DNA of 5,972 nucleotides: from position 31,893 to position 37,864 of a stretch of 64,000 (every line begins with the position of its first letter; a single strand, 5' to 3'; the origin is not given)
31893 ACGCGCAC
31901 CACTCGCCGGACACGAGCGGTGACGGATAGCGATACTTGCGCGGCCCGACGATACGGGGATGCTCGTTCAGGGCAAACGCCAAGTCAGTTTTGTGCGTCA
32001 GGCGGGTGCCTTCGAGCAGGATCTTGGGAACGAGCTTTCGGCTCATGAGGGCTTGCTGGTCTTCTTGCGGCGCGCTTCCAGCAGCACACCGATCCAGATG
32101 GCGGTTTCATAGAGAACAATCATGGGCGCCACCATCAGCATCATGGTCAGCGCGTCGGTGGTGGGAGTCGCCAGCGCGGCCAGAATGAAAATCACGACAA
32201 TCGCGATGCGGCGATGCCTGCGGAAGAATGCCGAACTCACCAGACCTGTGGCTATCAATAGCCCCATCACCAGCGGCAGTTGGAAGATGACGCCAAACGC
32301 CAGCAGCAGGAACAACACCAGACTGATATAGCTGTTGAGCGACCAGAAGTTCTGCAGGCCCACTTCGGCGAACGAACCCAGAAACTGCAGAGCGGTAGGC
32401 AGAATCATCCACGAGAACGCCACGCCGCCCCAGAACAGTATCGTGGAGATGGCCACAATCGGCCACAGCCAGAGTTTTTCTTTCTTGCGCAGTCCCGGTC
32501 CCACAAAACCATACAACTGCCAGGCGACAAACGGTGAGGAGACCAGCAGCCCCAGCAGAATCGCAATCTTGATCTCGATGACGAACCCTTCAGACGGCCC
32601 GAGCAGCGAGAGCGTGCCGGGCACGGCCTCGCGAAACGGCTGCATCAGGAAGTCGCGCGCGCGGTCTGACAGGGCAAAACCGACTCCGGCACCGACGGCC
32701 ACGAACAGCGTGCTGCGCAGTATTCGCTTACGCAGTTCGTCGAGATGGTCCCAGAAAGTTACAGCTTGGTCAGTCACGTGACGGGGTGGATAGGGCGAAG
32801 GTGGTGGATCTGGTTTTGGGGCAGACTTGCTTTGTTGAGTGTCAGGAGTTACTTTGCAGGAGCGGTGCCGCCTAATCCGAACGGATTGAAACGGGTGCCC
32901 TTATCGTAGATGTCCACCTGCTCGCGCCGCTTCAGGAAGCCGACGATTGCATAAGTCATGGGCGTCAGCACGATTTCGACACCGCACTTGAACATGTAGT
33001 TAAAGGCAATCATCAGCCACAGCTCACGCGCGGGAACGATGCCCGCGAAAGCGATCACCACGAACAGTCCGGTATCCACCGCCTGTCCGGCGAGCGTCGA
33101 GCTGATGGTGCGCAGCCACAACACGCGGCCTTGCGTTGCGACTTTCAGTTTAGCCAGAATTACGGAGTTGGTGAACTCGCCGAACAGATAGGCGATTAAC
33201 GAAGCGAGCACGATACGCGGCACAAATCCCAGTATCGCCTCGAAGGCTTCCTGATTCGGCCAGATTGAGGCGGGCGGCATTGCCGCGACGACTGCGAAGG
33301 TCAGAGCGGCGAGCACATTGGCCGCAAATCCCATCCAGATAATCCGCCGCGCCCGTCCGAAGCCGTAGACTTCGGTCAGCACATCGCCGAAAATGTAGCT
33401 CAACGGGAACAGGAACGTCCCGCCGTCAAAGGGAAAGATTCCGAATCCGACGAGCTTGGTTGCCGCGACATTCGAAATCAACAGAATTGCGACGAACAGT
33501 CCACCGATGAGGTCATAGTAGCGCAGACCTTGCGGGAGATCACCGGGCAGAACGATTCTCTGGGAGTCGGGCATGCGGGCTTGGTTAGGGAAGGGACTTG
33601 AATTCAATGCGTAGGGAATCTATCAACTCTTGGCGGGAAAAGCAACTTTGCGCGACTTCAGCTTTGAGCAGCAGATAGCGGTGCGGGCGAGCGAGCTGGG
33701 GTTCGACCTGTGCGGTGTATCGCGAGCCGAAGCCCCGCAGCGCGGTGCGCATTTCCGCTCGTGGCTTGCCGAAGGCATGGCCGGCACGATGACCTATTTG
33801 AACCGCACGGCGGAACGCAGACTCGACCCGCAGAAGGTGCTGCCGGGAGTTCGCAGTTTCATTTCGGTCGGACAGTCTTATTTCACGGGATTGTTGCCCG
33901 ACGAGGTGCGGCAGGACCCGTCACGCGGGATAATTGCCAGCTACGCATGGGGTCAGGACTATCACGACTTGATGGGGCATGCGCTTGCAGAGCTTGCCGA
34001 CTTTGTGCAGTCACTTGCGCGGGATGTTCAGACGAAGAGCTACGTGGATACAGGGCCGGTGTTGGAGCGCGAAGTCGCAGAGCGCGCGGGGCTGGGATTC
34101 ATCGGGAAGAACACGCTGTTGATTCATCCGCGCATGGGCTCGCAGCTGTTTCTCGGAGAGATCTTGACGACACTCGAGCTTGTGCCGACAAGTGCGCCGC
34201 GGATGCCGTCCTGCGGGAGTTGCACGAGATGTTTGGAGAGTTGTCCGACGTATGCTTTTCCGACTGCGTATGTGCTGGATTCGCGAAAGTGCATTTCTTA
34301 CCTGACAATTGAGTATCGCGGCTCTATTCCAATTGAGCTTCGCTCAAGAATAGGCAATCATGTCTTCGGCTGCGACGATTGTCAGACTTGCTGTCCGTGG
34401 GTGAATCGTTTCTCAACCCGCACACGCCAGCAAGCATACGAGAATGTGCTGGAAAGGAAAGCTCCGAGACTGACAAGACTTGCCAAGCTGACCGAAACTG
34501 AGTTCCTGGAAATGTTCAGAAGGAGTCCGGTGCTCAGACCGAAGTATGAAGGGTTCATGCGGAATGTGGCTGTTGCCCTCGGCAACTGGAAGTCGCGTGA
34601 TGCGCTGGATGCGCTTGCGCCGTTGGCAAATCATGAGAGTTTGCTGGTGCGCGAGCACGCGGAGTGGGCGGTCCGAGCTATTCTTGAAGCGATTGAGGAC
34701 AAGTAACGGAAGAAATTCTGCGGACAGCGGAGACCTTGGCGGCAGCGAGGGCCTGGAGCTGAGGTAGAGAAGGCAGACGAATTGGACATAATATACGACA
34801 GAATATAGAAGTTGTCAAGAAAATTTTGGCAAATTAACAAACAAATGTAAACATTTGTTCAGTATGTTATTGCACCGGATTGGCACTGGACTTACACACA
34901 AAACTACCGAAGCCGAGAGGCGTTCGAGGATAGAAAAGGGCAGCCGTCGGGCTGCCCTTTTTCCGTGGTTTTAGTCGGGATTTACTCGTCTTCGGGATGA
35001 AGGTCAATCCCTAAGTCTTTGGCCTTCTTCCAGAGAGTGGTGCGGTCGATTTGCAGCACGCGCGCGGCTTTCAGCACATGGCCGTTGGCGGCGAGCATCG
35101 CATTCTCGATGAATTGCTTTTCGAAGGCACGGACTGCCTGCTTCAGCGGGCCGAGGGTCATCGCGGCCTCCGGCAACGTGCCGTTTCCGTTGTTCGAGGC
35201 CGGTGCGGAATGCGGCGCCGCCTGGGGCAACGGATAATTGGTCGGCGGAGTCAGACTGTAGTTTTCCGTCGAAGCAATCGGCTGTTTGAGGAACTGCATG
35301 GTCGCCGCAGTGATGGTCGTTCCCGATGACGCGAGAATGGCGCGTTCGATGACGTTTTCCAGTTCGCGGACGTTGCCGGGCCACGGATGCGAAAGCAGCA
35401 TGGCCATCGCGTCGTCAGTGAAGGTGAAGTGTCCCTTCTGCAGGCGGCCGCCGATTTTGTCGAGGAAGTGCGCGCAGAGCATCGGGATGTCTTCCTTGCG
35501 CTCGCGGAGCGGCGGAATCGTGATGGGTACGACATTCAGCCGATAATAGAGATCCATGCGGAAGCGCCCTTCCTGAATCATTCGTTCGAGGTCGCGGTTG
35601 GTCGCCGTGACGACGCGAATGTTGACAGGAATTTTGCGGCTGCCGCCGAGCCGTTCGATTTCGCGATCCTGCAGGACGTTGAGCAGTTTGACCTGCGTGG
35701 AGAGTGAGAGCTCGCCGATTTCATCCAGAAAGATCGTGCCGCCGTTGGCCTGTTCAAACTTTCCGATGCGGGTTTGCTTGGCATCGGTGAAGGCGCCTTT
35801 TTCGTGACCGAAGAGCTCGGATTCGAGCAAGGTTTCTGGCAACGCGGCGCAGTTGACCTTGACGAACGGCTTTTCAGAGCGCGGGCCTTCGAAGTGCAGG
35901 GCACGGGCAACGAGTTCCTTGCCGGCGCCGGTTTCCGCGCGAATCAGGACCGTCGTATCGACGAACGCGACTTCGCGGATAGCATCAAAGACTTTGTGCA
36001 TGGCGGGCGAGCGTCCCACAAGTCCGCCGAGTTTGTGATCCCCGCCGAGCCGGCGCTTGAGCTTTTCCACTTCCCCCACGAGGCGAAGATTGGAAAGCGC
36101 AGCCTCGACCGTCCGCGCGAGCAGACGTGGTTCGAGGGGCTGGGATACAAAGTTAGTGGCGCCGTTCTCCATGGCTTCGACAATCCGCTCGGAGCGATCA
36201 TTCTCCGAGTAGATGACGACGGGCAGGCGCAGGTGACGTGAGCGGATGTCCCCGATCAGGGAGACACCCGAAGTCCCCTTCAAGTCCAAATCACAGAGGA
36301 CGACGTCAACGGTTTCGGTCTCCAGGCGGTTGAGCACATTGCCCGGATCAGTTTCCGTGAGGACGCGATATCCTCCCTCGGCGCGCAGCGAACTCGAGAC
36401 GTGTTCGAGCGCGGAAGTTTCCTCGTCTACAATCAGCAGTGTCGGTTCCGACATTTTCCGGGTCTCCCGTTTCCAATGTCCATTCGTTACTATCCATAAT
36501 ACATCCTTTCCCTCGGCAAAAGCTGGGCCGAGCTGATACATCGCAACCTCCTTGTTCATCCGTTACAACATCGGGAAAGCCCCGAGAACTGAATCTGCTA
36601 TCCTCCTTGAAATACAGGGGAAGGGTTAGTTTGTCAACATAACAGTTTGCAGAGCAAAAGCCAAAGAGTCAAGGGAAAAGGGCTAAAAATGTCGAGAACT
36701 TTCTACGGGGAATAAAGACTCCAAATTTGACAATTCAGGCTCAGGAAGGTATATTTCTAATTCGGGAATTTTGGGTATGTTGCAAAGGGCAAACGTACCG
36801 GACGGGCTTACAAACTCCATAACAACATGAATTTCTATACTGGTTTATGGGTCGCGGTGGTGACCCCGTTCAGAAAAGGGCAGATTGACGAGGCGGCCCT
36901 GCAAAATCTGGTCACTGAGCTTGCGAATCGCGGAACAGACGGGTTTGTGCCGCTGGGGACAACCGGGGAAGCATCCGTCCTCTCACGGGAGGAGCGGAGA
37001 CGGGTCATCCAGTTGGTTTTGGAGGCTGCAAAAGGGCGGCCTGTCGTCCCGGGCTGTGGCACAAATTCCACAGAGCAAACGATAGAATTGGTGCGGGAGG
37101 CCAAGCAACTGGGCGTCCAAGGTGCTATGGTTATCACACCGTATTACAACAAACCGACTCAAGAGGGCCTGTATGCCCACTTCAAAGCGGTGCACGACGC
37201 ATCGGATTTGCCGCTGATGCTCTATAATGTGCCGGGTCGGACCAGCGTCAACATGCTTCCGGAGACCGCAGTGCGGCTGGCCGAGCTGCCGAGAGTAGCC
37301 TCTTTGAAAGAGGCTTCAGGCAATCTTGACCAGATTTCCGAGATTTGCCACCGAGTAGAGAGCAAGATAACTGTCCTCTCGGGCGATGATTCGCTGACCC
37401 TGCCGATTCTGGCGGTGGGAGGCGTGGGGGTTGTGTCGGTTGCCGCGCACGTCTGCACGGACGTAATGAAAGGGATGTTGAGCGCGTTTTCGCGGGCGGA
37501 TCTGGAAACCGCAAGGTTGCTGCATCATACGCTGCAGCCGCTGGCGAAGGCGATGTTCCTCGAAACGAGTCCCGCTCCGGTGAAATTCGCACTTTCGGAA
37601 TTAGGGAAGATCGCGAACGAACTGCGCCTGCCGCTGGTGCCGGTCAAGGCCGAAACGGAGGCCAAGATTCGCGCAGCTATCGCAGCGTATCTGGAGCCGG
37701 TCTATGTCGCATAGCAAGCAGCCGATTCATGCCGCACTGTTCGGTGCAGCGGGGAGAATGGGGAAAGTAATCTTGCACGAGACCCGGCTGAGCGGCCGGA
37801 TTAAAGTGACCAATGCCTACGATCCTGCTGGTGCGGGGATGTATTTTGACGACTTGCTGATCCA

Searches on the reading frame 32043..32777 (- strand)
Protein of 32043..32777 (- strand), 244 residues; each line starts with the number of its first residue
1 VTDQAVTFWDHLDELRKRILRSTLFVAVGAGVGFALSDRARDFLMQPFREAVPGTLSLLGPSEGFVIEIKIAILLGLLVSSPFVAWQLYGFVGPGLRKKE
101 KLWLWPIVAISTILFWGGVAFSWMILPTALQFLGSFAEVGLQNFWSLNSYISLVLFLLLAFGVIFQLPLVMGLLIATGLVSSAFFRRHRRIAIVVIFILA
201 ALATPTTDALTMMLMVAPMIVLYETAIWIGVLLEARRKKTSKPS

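Call 10: search_protein_families(library=pfam, proteins=[window:32043-32777:-], max_evalue=0.001)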
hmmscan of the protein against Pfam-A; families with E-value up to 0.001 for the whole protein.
window:32043-32777:- (244 aa): 1 family
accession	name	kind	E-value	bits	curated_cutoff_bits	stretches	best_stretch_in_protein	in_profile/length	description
PF00902.23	TatC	-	2.2e-63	214.3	25.1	1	10-218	1-208/208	Sec-independent protein translocase protein (TatC)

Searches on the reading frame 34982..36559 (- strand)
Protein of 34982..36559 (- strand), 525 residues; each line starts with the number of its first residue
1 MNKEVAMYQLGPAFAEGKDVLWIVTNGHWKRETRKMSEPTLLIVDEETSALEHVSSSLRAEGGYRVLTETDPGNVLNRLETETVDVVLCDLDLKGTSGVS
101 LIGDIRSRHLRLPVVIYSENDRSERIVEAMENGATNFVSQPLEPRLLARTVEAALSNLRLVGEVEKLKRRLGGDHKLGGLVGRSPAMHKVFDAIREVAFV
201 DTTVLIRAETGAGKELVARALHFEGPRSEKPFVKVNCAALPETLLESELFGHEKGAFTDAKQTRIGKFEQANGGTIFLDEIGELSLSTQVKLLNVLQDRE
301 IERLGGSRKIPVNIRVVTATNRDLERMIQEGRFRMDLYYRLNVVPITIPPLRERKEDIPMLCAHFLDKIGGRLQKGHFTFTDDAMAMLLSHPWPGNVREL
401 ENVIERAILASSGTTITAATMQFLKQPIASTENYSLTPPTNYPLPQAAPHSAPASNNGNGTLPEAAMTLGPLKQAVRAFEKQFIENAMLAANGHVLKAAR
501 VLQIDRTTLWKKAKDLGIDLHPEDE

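Call 11: search_protein_families(library=pfam, proteins=[window:34982-36559:-], max_evalue=0.001)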
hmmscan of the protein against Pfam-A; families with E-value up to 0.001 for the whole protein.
window:34982-36559:- (525 aa): 6 families
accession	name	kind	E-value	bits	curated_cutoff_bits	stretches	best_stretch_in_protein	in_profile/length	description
PF00158.32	Sigma54_activat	-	1.2e-71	240.2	20.2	1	180-346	1-167/168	Sigma-54 interaction domain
PF25601.1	AAA_lid_14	-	2e-24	85.6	27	1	352-422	1-71/87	AAA+ ATPase lid domain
PF14532.12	Sigma54_activ_2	-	4.9e-20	72.6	25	1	181-351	1-138/138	Sigma-54 interaction domain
PF00072.30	Response_reg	-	2.6e-18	66.6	30.2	1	42-151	2-110/111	Response regulator receiver domain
PF02954.25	HTH_8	-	7.9e-10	38.7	22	1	476-513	2-39/42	Bacterial regulatory protein, Fis family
PF07728.20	AAA_5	-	1.7e-05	25.2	22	1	209-322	7-123/139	AAA domain (dynein-related subfamily)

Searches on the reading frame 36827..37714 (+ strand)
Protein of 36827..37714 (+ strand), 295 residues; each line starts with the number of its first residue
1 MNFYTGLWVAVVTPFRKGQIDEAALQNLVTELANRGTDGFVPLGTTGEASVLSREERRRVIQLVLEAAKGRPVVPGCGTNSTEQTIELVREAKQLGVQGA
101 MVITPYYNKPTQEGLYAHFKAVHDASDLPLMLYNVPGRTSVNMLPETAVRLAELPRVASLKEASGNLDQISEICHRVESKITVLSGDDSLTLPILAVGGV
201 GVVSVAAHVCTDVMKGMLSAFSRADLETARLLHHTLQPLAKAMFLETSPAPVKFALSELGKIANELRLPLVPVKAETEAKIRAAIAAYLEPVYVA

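Call 60: find_homologous_proteins(query=window:36827-37714:+, max_evalue=1e-40)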
Query window:36827-37714:+ (295 aa): 7978 proteins with E <= 1e-40 among 8000 candidates; the best 120 are listed.
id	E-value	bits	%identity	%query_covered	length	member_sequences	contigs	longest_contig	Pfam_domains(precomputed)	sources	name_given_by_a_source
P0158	4.4e-185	632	99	100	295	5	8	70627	PF00701.29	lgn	-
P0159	1.3e-160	551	84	100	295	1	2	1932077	PF00701.29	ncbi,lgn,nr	ncbi:MAG: 4-hydroxy-tetrahydrodipicolinate synthase [Calditrichaeota bacterium]|nr:4-hydroxy-tetrahy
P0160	2.3e-157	541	81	100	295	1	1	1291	PF00701.29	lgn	-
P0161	1.7e-156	538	81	100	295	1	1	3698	PF00701.29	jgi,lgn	-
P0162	2.4e-152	524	80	100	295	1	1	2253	PF00701.29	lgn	-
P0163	6.5e-150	516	81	97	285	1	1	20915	PF00701.29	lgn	-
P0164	4.3e-147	507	78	100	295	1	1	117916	PF00701.29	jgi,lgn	-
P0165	1.8e-145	502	78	100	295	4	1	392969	PF00701.29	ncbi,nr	ncbi:MAG: 4-hydroxy-tetrahydrodipicolinate synthase [bacterium]|nr:4-hydroxy-tetrahydrodipicolinate 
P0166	5.2e-145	500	76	100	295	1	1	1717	PF00701.29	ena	-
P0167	3.1e-144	498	75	100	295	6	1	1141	PF00701.29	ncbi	-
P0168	5.5e-143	494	76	100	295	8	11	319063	PF00701.29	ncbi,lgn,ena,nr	ncbi:MAG: 4-hydroxy-tetrahydrodipicolinate synthase [Calditrichaeota bacterium]|nr:4-hydroxy-tetrahy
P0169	1.7e-141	489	75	100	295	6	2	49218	PF00701.29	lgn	-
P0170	4.1e-141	488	74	100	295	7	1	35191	PF00701.29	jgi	jgi:4-hydroxy-tetrahydrodipicolinate synthase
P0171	2.3e-134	465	75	96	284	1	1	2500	PF00701.29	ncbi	-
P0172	9.6e-134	463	73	97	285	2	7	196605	PF00701.29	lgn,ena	-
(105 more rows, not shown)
